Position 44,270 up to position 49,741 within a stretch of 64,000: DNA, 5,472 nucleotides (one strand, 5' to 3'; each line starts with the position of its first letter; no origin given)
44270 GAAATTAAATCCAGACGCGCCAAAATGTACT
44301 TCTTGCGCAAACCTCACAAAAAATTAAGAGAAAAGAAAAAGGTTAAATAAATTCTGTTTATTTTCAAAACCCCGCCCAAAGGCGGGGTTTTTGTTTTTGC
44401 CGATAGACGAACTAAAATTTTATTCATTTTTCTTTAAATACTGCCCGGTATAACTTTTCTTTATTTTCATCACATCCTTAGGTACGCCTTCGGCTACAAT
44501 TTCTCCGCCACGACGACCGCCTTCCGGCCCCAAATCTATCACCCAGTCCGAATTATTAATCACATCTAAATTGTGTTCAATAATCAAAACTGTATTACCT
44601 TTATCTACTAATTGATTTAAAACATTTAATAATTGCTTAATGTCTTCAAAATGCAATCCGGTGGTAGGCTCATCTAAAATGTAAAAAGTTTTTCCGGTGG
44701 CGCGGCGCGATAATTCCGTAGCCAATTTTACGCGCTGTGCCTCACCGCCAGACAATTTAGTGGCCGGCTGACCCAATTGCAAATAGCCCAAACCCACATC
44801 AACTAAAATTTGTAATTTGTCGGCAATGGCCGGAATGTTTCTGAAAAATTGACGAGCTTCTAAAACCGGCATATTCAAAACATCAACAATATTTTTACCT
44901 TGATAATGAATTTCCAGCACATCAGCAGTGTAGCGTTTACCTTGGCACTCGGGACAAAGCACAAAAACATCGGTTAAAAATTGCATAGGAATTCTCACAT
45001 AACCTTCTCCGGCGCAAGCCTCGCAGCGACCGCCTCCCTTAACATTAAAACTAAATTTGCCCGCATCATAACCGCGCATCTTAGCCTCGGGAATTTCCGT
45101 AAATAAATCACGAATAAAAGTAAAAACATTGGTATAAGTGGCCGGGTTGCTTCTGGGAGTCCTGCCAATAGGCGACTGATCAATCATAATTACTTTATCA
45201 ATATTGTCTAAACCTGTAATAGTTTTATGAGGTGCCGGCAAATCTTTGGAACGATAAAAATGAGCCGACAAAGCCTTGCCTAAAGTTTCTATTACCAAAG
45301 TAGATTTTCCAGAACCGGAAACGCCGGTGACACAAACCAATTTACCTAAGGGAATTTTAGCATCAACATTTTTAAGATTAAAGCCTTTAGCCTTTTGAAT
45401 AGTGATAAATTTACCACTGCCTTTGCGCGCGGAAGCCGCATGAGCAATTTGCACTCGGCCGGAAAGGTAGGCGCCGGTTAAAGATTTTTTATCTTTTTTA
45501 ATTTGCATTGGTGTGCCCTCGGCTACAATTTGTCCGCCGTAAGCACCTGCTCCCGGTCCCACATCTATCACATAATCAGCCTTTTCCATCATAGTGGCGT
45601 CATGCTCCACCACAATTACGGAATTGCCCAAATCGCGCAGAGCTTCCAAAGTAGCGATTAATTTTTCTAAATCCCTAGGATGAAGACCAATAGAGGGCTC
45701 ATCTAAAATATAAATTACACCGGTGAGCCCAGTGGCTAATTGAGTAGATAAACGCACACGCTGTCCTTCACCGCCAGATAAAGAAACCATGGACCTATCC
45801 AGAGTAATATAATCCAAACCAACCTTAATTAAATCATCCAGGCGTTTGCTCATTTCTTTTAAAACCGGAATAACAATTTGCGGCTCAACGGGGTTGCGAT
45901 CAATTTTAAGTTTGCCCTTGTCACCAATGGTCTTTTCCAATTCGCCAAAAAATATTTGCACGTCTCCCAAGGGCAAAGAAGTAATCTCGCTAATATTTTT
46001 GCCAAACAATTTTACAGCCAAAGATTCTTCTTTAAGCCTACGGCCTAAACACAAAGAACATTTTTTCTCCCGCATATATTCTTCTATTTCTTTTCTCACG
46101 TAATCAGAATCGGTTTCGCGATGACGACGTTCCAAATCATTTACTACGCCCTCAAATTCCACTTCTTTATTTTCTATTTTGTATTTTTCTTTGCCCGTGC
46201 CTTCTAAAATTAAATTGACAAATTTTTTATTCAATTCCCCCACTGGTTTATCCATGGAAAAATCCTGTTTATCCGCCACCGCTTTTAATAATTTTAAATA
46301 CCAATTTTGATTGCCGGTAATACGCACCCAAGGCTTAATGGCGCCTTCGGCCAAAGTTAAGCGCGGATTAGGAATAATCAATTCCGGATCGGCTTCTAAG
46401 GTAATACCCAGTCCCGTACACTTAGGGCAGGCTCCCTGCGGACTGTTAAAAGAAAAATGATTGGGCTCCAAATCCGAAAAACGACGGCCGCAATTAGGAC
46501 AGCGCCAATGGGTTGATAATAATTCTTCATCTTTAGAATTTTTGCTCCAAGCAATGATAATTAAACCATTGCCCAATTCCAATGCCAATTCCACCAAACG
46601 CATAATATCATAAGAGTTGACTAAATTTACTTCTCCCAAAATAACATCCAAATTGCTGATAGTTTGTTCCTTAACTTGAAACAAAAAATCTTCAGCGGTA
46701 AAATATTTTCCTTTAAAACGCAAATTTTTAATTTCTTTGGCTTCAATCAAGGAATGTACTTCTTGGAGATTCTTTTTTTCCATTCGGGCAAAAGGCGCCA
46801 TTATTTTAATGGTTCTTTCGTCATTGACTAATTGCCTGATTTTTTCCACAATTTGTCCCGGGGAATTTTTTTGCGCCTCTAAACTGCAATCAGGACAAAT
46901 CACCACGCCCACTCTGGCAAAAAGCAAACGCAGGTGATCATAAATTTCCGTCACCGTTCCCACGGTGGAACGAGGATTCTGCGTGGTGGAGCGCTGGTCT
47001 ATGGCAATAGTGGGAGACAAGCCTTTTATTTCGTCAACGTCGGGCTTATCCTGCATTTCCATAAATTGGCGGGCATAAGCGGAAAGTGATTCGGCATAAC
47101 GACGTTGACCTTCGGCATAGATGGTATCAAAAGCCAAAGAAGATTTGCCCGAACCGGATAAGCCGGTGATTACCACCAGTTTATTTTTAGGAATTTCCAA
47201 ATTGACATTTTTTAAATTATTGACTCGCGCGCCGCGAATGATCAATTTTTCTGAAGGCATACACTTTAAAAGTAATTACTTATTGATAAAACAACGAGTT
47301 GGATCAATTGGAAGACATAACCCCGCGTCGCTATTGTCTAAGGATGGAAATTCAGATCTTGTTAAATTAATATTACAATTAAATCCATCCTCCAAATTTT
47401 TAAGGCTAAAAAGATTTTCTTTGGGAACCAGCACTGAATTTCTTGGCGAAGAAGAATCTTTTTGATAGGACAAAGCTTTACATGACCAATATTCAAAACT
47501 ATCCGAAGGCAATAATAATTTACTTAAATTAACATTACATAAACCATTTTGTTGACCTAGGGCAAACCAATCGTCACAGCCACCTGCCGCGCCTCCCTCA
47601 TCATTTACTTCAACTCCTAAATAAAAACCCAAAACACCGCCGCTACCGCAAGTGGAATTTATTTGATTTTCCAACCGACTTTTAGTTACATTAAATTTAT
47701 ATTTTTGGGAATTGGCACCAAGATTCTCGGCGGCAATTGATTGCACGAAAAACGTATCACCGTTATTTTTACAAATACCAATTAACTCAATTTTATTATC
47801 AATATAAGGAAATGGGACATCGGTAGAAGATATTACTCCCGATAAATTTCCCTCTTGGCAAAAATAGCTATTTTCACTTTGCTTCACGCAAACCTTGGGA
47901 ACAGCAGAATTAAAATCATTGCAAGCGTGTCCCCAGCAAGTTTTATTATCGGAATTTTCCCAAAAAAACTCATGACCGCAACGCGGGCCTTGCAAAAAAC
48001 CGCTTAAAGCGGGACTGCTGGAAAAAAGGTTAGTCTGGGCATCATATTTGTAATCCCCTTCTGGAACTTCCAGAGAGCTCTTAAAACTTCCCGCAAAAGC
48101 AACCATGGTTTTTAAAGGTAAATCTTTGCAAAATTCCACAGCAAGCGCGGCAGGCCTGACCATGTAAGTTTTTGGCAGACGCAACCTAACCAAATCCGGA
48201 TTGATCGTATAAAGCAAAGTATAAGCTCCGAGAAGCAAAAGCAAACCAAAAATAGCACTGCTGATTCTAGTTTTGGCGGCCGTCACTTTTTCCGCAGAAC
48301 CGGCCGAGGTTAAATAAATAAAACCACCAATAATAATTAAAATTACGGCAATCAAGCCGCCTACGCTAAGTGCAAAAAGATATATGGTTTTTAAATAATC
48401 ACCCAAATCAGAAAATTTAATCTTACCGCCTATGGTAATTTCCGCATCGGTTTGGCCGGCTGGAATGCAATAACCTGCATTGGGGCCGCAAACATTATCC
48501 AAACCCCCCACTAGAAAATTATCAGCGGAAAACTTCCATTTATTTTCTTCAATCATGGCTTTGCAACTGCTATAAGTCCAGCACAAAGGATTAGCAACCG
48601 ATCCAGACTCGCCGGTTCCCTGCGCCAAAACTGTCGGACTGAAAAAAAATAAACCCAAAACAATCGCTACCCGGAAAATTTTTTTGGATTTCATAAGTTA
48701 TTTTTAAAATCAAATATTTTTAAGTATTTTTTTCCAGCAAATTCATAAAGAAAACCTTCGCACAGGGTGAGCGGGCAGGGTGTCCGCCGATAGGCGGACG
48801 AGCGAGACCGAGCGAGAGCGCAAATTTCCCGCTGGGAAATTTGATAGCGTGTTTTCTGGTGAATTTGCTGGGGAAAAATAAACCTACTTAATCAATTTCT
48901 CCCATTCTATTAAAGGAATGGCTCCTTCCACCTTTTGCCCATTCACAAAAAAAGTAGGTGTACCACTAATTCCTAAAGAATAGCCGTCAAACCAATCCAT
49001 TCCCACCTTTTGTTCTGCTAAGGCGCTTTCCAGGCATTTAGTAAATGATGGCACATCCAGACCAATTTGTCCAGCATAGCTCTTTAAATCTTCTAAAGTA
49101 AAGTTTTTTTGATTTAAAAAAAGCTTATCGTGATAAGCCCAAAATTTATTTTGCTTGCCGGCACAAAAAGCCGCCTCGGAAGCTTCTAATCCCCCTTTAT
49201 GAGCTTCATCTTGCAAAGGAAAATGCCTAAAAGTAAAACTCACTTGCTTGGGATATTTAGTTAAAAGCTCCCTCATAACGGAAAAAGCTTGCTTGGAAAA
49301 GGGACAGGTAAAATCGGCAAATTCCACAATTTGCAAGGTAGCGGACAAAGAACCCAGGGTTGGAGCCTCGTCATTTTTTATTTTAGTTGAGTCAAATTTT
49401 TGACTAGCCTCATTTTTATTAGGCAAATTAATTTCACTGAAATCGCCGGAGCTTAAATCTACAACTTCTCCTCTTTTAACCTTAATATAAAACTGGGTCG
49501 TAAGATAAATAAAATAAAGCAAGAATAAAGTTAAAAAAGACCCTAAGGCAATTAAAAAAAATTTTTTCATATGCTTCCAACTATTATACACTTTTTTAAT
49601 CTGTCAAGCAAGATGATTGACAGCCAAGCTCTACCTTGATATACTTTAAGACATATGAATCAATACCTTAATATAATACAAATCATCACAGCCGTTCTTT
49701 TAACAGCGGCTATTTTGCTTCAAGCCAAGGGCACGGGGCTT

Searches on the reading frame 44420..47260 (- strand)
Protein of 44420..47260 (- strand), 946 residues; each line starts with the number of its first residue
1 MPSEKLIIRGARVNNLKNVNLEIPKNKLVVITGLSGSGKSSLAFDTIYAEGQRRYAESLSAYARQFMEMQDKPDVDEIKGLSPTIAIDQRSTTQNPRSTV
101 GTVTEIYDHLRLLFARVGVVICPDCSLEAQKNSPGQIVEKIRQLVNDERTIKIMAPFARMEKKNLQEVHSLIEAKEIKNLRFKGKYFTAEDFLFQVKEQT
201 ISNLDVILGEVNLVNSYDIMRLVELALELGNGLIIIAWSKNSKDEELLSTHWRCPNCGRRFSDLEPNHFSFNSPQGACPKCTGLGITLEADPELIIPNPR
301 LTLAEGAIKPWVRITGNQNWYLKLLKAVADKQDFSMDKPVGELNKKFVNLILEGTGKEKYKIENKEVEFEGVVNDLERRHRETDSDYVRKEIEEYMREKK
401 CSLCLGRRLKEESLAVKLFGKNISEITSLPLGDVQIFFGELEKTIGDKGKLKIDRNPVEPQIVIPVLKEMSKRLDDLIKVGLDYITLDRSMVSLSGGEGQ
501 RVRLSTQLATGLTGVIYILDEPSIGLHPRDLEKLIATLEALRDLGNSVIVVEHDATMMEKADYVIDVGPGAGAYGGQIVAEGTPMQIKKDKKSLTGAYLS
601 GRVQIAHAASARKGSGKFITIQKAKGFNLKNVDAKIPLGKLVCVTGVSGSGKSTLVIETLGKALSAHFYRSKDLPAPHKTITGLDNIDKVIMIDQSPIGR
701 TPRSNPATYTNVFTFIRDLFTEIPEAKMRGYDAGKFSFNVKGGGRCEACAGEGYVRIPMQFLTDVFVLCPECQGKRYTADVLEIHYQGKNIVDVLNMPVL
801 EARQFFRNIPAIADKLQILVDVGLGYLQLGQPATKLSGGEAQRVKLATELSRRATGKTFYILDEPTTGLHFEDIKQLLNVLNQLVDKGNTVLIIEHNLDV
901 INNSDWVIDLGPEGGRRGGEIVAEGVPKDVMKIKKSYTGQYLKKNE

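Call 8: search_protein_families(library=ncbifam, proteins=[window:44420-47260:-], max_evalue=0.1)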
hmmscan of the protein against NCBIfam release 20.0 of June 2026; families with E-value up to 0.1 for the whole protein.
window:44420-47260:- (946 aa): 223 families (the best 25 are shown)
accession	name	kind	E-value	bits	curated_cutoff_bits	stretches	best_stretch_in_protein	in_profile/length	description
NF001503.0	PRK00349.1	equivalog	0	1295.1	1147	1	4-944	4-939/943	excinuclease ABC subunit UvrA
TIGR00630.1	uvra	equivalog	0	1235.8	729.8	1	5-930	1-923/924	excinuclease ABC subunit UvrA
NF001885.0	PRK00635.1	equivalog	4.4e-196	654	3054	1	1-934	1-908/1809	excinuclease ABC subunit A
TIGR04521.1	ECF_ATPase_2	equivalog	9.3e-36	123.3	330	4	477-599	128-244/279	energy-coupling factor transporter ATPase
TIGR03608.1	L_ocin_972_ABC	subfamily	6e-35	120.6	254.85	4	814-910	114-206/206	putative bacteriocin export ABC transporter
TIGR04520.1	ECF_ATPase_1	equivalog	4.6e-34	118.1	315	4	468-599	111-235/269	energy-coupling factor transporter ATPase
NF040873.1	AztA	equivalog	1.2e-33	116.3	220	4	794-908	77-189/191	zinc ABC transporter ATP-binding protein AztA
TIGR02857.1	CydD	equivalog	4.3e-32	111.8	435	4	823-910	445-529/529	thiol reductant ABC exporter subunit CydD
NF010068.0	PRK13548.1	equivalog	2e-29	102.5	261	4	831-932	133-232/261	heme ABC transporter ATP-binding protein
NF010170.0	PRK13651.1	equivalog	1.4e-28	99.8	432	2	469-599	140-264/308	cobalt transporter ATP-binding subunit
TIGR02673.1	FtsE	equivalog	4.2e-28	98.5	264.85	4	818-904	121-203/214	cell division ATP-binding protein FtsE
NF007826.0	PRK10535.1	equivalog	6.2e-28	97.5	966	3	818-929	128-229/648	macrolide ABC transporter ATP-binding protein/permease MacB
NF010153.0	PRK13631.1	equivalog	3.9e-27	95.1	463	2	475-596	158-272/320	cobalt transporter ATP-binding subunit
TIGR01166.1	cbiO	subfamily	2.2e-26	92.5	211.8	2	830-900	122-189/190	cobalt ABC transporter, ATP-binding protein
TIGR00972.1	3a0107s01c2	equivalog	6.1e-26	91.3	343.2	3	487-603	138-247/248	phosphate ABC transporter ATP-binding protein PstB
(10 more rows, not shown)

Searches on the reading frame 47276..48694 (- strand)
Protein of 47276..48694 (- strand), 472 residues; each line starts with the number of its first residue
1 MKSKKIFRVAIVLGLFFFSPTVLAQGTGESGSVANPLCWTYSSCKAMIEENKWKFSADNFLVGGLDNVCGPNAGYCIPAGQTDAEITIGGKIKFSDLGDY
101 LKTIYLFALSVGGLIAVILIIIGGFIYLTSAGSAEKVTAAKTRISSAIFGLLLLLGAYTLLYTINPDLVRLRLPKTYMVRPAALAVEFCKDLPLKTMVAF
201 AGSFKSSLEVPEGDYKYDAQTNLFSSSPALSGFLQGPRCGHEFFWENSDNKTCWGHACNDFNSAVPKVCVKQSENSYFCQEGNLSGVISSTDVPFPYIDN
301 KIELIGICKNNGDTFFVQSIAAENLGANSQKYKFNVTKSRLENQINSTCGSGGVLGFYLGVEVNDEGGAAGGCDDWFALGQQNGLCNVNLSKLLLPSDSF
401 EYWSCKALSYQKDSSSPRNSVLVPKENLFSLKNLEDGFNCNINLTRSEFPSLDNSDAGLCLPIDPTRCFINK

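Call 8: search_protein_families(library=ncbifam, proteins=[window:47276-48694:-], max_evalue=0.1)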
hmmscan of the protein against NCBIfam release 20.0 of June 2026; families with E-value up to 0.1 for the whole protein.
window:47276-48694:- (472 aa): 1 family
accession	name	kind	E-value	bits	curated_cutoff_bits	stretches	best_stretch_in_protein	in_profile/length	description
NF045849.1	ICE_MMCAP2_0565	equivalog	6.1e-06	25.8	40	1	97-161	9-73/80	Mbov_0395 family pilin-like conjugal transfer protein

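Call 14: search_protein_families(library=pfam, proteins=[window:47276-48694:-], max_evalue=0.05)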
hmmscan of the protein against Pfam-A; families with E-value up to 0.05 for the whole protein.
window:47276-48694:- (472 aa): 3 families
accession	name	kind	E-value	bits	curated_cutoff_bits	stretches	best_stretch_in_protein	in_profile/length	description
PF18895.5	T4SS_pilin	-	3.7e-07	30.5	26.6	1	103-162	11-69/71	Type IV secretion system pilin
PF04956.18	TrbC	-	0.0028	18.3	27.9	0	2-42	8-46/98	TrbC/VIRB2 pilin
PF07843.16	DUF1634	-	0.029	14.9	27.5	0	109-152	5-48/102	Protein of unknown function (DUF1634)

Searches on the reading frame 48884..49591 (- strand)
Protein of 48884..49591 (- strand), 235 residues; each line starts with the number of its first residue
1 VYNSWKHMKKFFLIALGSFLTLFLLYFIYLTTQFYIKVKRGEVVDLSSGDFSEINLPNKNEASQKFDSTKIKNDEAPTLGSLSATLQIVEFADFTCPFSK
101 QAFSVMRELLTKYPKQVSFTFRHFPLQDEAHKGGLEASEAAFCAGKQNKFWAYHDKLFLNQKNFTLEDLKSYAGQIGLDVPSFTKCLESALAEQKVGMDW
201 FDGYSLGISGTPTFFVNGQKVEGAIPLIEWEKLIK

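Call 8: search_protein_families(library=ncbifam, proteins=[window:48884-49591:-], max_evalue=0.1)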
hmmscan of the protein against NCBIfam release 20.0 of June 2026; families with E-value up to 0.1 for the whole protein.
window:48884-49591:- (235 aa): 3 families
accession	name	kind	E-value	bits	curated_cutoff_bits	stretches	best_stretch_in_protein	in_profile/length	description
NF041057.1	Rcas_1661_fam_Se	equivalog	1.5e-20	73.9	190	1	72-234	77-244/247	Rcas_1661 family thioredoxin-like (seleno)lipoprotein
NF047695.1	ThlDiSintDsbAHaem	equivalog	0.022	14.1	290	1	83-219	37-176/206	thiol:disulfide interchange protein DsbA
NF008198.0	PRK10954.1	equivalog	0.086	12.5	279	0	84-219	37-176/207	thiol:disulfide interchange protein DsbA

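Call 14: search_protein_families(library=pfam, proteins=[window:48884-49591:-], max_evalue=0.05)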
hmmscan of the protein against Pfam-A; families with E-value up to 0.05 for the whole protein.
window:48884-49591:- (235 aa): 3 families
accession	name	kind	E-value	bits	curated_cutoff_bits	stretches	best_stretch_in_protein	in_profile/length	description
PF01323.26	DSBA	-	1.3e-22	80.9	25.6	1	87-228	1-184/191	DSBA-like thioredoxin domain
PF13462.12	Thioredoxin_4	-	2.7e-22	80.2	23.2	1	73-235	2-164/165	Thioredoxin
PF13743.12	Thioredoxin_5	-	0.00016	21.9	27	1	155-223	101-170/186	Thioredoxin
